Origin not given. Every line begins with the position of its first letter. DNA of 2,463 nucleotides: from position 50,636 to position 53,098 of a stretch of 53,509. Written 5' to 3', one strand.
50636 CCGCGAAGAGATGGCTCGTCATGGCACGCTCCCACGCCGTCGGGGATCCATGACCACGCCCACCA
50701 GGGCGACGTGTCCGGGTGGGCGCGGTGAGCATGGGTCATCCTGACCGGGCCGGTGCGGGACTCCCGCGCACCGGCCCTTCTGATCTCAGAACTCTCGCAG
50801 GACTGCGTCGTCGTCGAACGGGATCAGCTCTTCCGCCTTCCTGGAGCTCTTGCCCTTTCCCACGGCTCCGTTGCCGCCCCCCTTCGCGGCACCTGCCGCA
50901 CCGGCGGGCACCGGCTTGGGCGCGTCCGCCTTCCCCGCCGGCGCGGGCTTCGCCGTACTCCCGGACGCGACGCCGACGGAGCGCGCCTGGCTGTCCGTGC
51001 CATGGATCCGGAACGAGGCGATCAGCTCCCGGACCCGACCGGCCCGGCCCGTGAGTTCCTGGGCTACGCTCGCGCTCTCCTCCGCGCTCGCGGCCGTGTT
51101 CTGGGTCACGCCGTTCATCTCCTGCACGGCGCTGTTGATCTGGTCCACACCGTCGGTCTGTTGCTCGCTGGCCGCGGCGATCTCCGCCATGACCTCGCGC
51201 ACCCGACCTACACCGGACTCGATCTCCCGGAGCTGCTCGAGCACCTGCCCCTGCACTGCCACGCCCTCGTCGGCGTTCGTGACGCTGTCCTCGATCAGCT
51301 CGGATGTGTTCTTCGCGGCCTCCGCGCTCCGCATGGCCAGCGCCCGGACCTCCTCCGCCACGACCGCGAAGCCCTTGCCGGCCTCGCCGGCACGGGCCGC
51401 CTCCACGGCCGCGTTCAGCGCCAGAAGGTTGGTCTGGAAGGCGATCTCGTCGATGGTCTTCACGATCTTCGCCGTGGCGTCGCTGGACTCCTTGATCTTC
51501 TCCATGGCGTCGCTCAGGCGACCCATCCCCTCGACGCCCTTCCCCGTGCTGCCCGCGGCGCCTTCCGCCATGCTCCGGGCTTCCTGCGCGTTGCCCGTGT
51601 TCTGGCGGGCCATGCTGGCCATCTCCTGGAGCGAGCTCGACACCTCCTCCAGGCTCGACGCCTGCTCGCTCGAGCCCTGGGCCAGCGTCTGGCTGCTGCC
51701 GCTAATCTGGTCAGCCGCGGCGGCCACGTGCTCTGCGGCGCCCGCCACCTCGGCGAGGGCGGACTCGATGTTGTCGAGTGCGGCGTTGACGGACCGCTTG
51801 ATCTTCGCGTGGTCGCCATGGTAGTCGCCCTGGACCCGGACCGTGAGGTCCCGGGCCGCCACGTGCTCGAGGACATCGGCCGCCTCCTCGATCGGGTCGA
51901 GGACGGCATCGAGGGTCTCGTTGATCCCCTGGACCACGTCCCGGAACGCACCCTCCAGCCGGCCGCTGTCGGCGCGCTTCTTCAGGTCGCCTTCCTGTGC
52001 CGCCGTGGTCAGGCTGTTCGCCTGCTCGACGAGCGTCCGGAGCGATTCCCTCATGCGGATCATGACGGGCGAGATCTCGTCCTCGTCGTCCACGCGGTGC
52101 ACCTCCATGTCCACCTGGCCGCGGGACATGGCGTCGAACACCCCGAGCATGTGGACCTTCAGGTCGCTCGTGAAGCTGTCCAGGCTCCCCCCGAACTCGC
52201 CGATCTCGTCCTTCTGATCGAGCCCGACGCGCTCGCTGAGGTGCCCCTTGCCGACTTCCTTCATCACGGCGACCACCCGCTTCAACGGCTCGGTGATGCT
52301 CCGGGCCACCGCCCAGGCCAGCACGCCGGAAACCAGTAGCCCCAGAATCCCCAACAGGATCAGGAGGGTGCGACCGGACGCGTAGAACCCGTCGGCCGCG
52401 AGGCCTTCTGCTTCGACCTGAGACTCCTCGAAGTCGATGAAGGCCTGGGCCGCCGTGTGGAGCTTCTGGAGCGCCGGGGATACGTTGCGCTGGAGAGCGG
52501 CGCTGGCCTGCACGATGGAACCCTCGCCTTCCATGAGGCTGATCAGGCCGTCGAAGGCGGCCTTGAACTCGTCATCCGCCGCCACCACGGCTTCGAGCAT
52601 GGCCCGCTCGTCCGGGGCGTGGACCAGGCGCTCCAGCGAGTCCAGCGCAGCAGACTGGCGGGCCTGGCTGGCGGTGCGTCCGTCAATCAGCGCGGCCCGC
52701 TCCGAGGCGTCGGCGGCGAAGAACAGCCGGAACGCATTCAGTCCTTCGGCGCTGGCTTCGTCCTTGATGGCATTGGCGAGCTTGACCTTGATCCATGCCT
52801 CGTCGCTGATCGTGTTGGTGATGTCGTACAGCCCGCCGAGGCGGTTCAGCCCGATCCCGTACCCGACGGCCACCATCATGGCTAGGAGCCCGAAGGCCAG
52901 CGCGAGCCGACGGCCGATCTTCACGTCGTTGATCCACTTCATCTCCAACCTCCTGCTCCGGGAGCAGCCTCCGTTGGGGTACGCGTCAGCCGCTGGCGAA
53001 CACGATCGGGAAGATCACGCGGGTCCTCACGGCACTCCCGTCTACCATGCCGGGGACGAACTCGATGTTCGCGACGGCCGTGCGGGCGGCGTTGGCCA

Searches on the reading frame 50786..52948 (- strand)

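Call 32: search_protein_families(library=pfam, proteins=[window:50786-52948:-], max_evalue=0.001)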
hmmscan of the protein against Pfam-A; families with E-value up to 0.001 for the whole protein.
window:50786-52948:- (720 aa): 4 families
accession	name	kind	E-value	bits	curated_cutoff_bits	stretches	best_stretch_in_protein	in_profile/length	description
PF00015.26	MCPsignal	-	2.5e-43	148.3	34.6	1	461-615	4-172/172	Methyl-accepting chemotaxis protein (MCP) signalling domain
PF18947.5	HAMP_2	-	1.1e-21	77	24.3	1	331-395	2-66/67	HAMP domain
PF12729.13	4HB_MCP_1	-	7.8e-12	45.6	27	1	9-183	2-175/181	Four helix bundle sensory module for signal transduction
PF00672.30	HAMP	-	1.2e-10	41.9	25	1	214-259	2-47/53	HAMP domain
